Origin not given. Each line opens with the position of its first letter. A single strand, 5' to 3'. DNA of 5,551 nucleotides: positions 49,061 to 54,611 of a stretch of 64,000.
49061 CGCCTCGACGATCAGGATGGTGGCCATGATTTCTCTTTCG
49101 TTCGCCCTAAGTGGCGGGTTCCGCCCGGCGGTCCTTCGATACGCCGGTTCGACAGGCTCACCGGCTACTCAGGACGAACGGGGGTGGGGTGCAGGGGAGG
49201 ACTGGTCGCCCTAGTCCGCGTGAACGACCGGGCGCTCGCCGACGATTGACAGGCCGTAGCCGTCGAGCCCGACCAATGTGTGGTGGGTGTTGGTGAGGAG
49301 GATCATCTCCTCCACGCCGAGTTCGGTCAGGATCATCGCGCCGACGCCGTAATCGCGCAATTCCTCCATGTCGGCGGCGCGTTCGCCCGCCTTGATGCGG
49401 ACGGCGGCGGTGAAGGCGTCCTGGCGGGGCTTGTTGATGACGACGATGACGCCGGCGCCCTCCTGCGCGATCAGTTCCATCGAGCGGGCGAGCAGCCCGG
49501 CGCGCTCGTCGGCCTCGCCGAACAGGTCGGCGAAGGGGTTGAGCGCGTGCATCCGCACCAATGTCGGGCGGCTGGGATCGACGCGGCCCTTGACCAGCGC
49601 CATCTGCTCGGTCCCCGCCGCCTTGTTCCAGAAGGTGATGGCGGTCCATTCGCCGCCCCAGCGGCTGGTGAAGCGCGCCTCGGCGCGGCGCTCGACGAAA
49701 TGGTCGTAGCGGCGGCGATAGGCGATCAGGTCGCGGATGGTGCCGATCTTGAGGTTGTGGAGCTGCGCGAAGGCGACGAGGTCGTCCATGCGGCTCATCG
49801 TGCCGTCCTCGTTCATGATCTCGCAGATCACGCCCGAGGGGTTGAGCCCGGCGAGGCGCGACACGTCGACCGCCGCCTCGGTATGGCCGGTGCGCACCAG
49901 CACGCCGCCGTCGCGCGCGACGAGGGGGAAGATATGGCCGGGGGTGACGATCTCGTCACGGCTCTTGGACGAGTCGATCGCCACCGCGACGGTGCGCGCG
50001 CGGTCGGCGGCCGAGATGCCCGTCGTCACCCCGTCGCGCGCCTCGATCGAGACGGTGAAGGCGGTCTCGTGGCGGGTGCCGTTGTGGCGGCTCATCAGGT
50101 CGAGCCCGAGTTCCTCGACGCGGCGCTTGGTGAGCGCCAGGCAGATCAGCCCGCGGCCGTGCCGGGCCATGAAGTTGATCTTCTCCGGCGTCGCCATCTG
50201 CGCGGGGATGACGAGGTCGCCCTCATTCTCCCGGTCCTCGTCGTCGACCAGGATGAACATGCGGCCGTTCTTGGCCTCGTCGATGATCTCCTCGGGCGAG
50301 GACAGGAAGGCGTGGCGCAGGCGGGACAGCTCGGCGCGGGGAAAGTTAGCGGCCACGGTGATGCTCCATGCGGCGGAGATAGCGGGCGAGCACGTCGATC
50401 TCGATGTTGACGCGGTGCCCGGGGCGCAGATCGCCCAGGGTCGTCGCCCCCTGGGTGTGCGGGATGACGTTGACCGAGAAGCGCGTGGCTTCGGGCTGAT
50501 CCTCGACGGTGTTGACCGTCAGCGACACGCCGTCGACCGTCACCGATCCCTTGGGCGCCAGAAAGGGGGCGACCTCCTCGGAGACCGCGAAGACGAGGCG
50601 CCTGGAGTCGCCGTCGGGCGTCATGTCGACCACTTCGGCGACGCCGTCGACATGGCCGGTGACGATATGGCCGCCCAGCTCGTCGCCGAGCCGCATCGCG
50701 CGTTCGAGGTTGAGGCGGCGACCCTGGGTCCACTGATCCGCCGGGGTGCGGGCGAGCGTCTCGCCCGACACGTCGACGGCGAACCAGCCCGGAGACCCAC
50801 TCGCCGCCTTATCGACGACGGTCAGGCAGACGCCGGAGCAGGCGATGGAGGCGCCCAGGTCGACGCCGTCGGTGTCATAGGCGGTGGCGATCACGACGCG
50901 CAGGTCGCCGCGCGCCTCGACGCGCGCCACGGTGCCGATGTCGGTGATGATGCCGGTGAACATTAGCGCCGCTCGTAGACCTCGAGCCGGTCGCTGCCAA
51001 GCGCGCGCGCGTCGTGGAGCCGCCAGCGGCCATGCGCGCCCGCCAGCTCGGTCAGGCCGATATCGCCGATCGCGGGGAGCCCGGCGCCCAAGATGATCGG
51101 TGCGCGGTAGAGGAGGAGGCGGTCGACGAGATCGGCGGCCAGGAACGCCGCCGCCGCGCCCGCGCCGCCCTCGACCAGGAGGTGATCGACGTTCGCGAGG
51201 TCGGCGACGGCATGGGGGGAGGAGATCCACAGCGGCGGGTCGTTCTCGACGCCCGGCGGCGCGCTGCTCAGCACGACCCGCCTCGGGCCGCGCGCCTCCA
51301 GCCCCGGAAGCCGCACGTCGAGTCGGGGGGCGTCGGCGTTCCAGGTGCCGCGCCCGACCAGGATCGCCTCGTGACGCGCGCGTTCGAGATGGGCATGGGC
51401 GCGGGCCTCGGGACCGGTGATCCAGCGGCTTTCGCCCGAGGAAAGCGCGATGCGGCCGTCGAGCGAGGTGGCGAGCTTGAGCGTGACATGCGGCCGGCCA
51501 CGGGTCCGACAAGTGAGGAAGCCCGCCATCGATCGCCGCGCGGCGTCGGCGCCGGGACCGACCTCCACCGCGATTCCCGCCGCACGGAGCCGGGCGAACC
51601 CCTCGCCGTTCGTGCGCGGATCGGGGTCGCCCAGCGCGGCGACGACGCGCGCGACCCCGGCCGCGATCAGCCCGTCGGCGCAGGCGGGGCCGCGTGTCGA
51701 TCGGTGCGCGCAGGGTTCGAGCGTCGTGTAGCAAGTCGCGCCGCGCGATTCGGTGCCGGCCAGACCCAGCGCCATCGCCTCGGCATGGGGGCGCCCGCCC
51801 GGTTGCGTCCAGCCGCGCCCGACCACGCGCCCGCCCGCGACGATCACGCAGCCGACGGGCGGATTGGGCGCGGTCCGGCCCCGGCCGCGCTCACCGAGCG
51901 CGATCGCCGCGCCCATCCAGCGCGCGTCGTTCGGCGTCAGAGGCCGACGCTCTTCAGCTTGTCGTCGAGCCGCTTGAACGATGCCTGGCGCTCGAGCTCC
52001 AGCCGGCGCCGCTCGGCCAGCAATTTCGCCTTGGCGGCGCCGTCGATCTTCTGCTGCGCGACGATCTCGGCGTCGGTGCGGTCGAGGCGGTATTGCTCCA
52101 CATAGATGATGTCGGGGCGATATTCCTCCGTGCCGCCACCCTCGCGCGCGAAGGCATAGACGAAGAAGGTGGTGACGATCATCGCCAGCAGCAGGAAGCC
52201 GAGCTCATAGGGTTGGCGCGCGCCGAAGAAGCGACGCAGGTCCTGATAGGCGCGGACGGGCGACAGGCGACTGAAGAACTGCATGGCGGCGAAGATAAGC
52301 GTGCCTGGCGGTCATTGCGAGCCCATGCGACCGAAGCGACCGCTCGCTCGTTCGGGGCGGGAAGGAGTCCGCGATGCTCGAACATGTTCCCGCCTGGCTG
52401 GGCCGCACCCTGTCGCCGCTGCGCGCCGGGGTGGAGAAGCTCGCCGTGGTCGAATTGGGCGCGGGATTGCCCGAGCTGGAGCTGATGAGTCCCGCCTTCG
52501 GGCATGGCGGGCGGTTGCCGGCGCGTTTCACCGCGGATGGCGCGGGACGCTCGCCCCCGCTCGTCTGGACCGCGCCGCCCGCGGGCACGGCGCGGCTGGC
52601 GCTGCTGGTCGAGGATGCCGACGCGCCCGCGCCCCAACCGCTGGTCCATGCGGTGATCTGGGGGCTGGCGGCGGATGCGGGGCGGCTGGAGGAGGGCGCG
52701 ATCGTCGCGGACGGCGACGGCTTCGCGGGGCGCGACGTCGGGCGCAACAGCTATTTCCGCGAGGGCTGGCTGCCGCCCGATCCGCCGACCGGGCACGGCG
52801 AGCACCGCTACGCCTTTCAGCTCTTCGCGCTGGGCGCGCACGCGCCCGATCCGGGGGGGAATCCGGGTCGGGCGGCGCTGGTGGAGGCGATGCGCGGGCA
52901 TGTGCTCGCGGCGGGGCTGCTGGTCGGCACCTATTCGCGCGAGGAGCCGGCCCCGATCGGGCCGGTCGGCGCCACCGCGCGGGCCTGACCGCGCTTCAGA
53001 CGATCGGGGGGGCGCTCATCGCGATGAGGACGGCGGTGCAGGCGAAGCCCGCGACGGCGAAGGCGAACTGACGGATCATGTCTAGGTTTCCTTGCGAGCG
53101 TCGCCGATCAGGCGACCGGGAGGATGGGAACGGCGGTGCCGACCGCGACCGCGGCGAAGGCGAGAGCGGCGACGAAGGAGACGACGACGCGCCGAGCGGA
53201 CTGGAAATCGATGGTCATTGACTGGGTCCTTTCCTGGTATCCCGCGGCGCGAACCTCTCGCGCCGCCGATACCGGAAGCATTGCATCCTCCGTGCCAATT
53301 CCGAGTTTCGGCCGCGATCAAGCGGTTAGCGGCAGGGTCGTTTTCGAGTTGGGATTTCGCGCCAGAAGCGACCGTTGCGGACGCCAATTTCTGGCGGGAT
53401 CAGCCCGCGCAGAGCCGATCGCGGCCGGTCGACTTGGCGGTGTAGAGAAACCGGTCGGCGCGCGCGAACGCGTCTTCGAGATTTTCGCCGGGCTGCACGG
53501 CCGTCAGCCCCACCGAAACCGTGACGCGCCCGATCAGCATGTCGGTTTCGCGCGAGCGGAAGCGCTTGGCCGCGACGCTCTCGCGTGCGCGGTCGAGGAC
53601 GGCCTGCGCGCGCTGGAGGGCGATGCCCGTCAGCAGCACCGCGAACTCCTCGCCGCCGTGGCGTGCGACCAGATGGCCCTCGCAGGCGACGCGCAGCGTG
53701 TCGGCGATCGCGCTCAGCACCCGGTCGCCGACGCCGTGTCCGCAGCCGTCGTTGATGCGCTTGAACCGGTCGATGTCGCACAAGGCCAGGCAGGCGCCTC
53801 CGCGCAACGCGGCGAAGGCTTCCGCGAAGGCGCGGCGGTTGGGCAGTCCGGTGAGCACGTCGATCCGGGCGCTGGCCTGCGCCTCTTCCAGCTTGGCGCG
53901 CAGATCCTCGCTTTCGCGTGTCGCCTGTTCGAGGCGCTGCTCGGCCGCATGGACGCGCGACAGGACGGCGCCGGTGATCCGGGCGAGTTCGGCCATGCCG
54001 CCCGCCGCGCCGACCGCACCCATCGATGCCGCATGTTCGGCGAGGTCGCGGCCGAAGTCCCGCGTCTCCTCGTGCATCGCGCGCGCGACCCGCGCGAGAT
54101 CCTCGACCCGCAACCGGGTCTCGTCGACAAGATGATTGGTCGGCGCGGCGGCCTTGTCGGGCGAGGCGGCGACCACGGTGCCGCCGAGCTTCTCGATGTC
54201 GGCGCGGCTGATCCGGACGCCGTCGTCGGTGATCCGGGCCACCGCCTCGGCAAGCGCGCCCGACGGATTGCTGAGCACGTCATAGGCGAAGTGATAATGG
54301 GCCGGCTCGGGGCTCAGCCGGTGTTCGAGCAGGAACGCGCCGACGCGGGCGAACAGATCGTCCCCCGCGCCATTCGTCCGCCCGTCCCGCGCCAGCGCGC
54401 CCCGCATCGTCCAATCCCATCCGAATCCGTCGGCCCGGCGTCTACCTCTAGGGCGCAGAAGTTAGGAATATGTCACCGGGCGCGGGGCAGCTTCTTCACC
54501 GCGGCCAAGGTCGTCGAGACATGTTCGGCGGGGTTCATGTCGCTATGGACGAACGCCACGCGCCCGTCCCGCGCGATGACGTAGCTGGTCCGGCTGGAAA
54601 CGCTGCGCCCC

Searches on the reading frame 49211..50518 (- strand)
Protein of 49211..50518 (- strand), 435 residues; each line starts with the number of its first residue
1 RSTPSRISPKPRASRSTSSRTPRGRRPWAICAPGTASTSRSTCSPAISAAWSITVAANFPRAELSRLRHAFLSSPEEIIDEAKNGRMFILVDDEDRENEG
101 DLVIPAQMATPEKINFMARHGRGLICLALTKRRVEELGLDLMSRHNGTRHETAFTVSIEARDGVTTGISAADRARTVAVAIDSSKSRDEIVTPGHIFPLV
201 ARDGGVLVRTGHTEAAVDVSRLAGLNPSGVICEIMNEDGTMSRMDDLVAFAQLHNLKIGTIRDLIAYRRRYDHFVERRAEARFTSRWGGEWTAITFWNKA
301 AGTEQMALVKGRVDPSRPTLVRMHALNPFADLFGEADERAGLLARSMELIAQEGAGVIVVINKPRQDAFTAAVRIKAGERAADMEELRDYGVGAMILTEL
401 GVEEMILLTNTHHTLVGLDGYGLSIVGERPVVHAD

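Call 40: search_protein_families(library=pfam, proteins=[window:49211-50518:-], max_evalue=0.00001)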
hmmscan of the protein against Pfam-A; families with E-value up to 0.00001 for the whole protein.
window:49211-50518:- (435 aa): 2 families
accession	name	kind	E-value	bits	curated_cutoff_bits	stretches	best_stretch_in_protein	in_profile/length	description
PF00926.24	DHBP_synthase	-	8e-84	280.3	26.4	1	76-267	1-191/191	3,4-dihydroxy-2-butanone 4-phosphate synthase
PF00925.25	GTP_cyclohydro2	-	3.4e-33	115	23.3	1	277-429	2-164/165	GTP cyclohydrolase II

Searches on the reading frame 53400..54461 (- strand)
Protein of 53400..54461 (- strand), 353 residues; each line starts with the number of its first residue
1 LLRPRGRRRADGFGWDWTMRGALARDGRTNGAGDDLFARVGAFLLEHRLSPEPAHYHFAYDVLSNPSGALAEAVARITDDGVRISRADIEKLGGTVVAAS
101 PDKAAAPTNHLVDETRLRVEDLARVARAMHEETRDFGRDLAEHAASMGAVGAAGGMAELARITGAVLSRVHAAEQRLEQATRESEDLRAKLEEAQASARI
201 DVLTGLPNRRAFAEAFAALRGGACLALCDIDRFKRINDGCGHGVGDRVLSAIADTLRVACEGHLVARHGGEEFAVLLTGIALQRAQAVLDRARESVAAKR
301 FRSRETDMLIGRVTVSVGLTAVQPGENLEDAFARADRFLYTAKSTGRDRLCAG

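Call 40: search_protein_families(library=pfam, proteins=[window:53400-54461:-], max_evalue=0.00001)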
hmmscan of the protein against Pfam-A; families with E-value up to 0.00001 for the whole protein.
window:53400-54461:- (353 aa): 1 family
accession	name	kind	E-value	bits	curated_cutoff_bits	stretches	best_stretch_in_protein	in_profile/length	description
PF00990.26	GGDEF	-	4.4e-34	118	23.8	1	199-349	2-161/161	Diguanylate cyclase, GGDEF domain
